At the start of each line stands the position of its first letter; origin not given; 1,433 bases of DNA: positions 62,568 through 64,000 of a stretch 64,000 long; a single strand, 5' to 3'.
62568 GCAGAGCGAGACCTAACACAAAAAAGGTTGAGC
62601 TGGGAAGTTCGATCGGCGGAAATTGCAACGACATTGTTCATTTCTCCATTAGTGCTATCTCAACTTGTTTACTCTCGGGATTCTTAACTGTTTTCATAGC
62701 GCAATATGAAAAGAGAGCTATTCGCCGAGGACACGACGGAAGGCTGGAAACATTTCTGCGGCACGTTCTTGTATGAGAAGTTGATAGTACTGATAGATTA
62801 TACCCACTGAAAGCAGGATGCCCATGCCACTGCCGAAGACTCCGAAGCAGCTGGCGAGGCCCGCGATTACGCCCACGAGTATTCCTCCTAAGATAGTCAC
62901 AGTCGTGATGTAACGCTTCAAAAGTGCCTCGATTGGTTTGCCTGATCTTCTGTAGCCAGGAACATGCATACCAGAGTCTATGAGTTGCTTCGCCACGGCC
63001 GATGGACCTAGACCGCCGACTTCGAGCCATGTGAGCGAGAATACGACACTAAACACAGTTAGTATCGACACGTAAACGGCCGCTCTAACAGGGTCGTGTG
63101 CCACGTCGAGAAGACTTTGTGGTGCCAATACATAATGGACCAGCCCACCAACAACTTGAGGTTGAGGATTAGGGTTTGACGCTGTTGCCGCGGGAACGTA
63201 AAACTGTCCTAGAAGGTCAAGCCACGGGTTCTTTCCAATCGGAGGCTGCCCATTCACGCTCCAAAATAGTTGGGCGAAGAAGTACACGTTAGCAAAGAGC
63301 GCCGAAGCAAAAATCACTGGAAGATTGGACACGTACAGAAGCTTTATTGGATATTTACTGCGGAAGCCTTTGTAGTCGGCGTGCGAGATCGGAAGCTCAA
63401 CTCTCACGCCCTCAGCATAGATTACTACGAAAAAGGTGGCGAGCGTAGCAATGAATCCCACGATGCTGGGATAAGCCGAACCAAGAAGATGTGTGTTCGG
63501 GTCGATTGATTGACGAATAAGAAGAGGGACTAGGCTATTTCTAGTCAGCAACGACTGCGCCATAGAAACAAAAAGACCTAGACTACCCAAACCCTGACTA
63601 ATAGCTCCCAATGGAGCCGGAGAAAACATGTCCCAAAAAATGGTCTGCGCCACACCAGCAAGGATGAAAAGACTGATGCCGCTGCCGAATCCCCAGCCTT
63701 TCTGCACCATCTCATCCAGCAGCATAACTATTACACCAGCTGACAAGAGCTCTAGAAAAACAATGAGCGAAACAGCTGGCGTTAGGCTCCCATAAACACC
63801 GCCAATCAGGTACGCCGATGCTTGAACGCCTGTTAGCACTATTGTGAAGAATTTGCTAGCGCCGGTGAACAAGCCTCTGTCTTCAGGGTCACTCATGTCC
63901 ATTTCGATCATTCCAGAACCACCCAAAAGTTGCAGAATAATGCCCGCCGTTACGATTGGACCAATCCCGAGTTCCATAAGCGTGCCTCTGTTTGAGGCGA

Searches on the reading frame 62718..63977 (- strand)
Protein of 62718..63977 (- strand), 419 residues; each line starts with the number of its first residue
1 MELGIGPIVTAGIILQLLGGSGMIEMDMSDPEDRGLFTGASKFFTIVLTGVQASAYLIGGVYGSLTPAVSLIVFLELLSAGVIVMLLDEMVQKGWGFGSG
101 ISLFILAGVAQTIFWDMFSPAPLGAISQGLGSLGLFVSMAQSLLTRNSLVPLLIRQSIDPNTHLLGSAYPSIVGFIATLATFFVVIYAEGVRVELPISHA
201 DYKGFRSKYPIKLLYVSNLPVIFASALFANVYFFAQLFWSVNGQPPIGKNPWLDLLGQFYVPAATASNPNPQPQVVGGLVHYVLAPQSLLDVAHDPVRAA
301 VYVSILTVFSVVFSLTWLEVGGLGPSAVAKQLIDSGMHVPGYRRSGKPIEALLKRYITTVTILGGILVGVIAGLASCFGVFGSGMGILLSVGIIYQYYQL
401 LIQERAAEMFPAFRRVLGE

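Call 12: search_protein_families(library=pfam, proteins=[window:62718-63977:-], max_evalue=0.001)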
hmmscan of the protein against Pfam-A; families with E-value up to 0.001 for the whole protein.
window:62718-63977:- (419 aa): 1 family
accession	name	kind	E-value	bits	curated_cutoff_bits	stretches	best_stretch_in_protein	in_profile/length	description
PF00344.25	SecY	-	4.9e-70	236.7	32.2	1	1-398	3-306/306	SecY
